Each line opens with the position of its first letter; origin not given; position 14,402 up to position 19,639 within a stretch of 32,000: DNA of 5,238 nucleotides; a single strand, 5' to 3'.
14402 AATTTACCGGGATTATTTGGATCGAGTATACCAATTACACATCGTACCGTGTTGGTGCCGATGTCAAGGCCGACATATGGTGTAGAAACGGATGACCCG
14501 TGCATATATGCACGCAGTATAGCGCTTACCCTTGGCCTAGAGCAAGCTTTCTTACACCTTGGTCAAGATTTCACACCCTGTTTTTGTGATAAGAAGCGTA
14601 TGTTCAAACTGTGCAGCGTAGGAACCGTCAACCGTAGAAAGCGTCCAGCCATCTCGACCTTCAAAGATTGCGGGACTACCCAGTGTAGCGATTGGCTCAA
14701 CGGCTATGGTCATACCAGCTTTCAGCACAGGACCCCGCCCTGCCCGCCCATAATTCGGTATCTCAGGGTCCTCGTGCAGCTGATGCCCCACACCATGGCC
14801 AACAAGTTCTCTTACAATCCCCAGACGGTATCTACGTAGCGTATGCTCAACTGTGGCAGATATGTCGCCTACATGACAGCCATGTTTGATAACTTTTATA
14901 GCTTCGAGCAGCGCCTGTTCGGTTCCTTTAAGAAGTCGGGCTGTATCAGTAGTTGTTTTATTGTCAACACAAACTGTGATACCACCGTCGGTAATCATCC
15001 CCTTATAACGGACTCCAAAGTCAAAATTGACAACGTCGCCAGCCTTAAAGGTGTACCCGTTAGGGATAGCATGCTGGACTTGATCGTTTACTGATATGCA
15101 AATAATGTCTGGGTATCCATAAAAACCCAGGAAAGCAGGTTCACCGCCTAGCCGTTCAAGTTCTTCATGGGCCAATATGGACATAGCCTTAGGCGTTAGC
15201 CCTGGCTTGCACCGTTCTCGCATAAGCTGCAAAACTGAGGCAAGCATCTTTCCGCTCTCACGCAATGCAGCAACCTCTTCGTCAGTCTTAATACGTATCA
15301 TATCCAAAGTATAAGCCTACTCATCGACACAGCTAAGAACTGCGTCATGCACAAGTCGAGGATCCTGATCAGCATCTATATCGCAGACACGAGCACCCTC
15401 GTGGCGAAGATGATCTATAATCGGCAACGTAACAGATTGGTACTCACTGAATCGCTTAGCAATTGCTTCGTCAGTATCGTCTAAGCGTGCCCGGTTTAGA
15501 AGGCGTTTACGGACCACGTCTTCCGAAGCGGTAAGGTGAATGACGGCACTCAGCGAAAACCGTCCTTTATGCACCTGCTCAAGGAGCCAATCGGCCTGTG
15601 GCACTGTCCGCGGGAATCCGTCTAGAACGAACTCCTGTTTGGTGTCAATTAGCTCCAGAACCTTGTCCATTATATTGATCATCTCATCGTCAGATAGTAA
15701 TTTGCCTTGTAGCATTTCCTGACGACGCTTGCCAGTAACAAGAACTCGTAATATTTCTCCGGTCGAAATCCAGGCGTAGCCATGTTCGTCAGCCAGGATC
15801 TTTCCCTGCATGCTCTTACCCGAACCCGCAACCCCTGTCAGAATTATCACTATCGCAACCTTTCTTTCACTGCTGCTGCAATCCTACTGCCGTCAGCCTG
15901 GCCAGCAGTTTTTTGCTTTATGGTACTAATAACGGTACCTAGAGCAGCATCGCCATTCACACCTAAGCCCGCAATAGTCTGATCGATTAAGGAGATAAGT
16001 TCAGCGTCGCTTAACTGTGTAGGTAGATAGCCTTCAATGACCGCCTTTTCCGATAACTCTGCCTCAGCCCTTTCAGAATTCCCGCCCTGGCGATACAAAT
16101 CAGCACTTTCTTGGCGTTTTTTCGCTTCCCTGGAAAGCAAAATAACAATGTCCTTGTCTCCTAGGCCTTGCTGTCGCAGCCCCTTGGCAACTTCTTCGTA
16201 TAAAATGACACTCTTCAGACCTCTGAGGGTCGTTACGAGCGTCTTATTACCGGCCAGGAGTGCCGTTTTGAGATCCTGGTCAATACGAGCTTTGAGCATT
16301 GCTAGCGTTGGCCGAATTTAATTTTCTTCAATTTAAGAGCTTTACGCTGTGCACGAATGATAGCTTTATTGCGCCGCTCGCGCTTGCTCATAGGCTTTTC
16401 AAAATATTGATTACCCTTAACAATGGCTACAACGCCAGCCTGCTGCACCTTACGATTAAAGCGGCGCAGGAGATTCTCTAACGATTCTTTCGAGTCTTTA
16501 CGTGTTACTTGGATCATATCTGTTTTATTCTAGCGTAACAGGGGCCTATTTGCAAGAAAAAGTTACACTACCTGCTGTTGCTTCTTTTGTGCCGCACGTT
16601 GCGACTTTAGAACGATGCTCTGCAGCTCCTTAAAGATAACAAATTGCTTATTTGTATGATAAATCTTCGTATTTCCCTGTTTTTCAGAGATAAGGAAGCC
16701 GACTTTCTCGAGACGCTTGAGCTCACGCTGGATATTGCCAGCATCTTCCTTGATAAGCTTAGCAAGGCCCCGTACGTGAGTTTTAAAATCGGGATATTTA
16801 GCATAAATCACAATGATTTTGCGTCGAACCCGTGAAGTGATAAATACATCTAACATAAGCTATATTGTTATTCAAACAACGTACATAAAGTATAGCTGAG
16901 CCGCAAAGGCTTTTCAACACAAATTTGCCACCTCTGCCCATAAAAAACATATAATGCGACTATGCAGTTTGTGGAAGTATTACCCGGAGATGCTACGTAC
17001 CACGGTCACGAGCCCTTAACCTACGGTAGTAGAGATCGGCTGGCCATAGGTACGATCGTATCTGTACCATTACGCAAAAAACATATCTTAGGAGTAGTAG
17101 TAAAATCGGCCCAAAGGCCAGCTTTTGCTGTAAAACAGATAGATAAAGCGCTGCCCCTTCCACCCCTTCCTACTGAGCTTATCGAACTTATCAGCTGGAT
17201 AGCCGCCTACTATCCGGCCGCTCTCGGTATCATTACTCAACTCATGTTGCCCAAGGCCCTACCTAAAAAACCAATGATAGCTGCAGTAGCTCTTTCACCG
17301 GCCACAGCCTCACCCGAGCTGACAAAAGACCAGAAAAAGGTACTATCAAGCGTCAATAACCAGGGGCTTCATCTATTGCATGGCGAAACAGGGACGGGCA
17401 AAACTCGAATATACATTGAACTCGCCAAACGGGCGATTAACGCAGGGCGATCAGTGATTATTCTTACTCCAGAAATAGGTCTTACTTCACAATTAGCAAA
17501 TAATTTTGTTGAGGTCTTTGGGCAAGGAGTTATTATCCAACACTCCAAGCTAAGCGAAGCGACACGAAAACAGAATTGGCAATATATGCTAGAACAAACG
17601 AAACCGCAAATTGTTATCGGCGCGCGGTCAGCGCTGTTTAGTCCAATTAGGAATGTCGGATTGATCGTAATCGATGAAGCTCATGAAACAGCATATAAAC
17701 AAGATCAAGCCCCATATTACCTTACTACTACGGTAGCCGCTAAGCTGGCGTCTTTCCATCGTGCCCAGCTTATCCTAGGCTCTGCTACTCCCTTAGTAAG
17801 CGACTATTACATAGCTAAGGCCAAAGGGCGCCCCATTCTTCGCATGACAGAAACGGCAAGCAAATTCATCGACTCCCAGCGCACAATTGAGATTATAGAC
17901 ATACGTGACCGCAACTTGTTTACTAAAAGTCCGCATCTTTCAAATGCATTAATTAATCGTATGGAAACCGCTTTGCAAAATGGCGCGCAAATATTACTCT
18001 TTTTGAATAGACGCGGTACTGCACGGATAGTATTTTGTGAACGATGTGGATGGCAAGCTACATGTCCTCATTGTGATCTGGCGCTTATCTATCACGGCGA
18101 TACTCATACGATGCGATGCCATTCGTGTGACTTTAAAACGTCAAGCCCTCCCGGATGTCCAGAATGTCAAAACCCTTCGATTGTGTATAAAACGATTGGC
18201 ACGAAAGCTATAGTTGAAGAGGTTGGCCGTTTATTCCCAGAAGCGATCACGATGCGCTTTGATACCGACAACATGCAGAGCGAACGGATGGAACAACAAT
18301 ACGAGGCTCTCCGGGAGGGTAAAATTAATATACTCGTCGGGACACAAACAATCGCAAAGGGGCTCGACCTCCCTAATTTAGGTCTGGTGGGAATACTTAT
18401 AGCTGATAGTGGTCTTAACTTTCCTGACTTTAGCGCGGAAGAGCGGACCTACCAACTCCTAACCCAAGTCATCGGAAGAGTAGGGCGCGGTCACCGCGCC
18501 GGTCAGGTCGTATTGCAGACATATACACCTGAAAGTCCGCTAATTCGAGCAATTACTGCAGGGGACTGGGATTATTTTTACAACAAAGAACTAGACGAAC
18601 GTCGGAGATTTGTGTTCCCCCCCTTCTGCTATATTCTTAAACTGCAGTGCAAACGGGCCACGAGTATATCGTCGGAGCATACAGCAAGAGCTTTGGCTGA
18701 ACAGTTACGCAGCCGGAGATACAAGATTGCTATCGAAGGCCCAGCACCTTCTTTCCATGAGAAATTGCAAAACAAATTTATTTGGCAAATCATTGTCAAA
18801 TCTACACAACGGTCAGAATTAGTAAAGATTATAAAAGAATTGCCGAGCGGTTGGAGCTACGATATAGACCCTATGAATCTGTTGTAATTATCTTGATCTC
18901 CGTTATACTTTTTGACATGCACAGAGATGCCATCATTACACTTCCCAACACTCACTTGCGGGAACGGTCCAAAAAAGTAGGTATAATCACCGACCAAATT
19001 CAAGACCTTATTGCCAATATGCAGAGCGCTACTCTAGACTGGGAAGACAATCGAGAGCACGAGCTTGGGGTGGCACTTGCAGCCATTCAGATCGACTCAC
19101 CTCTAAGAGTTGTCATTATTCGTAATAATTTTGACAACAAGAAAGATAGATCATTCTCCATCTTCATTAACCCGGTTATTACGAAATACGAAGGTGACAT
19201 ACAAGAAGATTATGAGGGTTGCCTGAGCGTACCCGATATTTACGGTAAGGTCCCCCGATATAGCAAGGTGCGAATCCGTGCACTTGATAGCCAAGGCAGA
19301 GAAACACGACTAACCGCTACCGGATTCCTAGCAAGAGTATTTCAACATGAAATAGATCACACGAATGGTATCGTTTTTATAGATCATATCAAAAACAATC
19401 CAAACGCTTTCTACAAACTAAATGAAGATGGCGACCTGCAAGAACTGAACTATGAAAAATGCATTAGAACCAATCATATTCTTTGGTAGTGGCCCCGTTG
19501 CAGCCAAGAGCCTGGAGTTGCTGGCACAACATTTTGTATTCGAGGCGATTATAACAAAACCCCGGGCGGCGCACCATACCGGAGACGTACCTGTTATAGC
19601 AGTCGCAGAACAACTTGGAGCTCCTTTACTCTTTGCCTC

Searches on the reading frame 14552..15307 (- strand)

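Call 70: search_protein_families(library=pfam, proteins=[window:14552-15307:-], max_evalue=0.001)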
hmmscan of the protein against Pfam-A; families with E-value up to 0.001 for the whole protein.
window:14552-15307:- (251 aa): 1 family
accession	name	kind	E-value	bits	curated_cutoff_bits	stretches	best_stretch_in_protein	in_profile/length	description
PF00557.29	Peptidase_M24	-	3.4e-41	141.8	23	1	14-242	2-208/208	Metallopeptidase family M24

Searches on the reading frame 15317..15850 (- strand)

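Call 70: search_protein_families(library=pfam, proteins=[window:15317-15850:-], max_evalue=0.001)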
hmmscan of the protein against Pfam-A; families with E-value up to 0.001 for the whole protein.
window:15317-15850:- (177 aa): 5 families
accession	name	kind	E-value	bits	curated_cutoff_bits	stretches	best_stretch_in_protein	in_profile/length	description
PF00406.28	ADK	-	1.9e-28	99.9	26.8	1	4-151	1-149/151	Adenylate kinase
PF13207.12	AAA_17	-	5.1e-19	69.3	27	1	5-130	1-135/136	AAA domain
PF13238.12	AAA_18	-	7e-09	36.7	29.4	1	2-121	1-112/128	AAA domain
PF13671.12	AAA_33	-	7e-08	33.3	27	1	1-137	1-136/143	AAA domain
PF02224.24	Cytidylate_kin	-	0.0003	21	26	1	4-64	3-60/211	Cytidylate kinase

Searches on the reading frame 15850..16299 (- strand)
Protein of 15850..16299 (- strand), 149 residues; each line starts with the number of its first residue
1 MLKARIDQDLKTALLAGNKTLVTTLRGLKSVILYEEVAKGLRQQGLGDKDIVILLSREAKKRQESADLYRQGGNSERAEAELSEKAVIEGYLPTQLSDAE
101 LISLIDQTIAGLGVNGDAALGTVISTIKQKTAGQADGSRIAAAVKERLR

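Call 70: search_protein_families(library=pfam, proteins=[window:15850-16299:-], max_evalue=0.001)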
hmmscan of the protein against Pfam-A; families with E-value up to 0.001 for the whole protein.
window:15850-16299:- (149 aa): 1 family
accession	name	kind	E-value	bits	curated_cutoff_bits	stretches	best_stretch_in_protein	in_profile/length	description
PF09424.15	YqeY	-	5.2e-36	124.3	27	1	3-148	1-143/143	Yqey-like protein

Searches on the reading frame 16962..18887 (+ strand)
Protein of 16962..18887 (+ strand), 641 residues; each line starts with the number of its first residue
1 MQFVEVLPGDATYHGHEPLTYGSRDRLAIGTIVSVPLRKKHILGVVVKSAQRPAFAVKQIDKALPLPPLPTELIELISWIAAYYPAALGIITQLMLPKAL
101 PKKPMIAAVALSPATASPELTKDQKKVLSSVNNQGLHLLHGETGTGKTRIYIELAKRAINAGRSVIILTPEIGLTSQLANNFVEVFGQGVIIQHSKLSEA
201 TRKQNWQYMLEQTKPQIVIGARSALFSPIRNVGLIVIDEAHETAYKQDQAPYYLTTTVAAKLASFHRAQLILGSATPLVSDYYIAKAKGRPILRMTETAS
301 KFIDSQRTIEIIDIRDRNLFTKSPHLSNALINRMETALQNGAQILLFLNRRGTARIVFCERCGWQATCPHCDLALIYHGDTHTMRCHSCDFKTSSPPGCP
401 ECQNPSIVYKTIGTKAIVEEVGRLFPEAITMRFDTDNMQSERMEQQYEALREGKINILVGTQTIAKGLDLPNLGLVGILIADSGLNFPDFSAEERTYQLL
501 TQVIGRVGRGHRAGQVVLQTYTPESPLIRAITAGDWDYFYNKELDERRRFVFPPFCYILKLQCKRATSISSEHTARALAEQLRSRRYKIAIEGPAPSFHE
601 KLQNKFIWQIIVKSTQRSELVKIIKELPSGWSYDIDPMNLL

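Call 70: search_protein_families(library=pfam, proteins=[window:16962-18887:+], max_evalue=0.001)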
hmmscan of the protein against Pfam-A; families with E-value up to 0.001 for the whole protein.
window:16962-18887:+ (641 aa): 9 families
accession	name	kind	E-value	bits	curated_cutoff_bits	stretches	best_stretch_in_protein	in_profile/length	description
PF00270.35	DEAD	-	4.3e-20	72.6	26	1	121-277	1-160/167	DEAD/DEAH box helicase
PF04851.21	ResIII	-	1.5e-15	58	22.5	1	120-277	4-162/164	Type III restriction enzyme, res subunit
PF17764.6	PriA_3primeBD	-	6.4e-13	48.8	22.7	1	17-97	10-96/96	3'DNA-binding domain (3'BD)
PF18074.6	PriA_C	-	2.8e-12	47.7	26.9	1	554-629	1-78/95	Primosomal protein N C-terminal domain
PF00271.37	Helicase_C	-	1.1e-09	38.9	23.5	1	433-509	45-108/110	Helicase conserved C-terminal domain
PF13401.12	AAA_22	-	1.3e-05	26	27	1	133-251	4-101/130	AAA domain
PF18319.7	Zn_ribbon_PriA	-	1.9e-05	24.9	26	1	368-392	1-25/27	PriA DNA helicase Cys-rich region (CRR) domain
PF13604.12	AAA_30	-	2.5e-05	24.5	27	1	120-241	2-98/191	AAA domain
PF02562.22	PhoH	-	0.00044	20.2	27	1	120-178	5-65/205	PhoH-like protein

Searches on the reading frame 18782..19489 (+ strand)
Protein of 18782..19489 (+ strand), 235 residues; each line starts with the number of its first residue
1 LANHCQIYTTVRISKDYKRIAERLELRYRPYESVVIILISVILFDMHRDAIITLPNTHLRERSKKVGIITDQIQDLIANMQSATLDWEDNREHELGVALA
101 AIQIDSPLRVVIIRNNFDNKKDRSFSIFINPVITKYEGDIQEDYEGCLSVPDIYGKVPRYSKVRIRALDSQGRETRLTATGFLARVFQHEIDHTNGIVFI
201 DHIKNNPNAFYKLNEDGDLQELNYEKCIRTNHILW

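Call 70: search_protein_families(library=pfam, proteins=[window:18782-19489:+], max_evalue=0.001)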
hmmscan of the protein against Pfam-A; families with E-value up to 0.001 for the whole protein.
window:18782-19489:+ (235 aa): 1 family
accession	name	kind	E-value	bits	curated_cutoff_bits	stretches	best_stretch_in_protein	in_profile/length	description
PF01327.26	Pep_deformylase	-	2.5e-45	154.3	22.8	1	51-206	4-153/156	Polypeptide deformylase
